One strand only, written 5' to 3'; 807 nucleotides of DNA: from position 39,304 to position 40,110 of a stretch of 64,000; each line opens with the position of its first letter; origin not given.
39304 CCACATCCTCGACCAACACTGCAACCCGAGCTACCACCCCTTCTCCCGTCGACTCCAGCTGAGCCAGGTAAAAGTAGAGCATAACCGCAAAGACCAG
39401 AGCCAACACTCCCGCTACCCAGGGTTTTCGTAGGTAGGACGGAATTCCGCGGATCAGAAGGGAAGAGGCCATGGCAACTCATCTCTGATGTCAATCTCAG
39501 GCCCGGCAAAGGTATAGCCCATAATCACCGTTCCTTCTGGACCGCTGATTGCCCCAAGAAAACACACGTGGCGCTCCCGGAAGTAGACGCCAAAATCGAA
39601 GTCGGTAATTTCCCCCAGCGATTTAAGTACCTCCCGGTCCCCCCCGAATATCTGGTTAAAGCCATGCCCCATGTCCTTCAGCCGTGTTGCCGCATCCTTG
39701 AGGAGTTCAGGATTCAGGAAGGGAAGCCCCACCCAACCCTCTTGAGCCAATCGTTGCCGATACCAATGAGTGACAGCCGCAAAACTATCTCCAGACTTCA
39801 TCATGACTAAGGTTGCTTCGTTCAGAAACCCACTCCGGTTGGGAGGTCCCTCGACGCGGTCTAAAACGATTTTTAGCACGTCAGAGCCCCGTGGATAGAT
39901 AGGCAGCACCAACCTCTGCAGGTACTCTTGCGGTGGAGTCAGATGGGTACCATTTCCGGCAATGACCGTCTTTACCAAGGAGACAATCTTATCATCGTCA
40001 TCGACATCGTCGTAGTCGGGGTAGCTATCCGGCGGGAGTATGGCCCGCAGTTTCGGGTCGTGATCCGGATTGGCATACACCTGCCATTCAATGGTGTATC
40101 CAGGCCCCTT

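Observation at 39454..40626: Unknown protein of about 380 aa embedded in the tad operon, overlapping the 3' end of the upstream tadE-like gene in another frame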

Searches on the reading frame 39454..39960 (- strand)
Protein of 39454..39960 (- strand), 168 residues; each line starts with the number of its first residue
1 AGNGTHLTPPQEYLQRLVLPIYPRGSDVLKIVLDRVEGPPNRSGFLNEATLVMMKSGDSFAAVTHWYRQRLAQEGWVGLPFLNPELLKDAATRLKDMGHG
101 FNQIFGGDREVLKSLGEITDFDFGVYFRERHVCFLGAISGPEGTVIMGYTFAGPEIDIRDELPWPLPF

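Call 14: search_protein_families(library=pfam, proteins=[window:39454-39960:-], max_evalue=10)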
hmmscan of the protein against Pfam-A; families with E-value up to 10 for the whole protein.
window:39454-39960:- (168 aa): 0 families
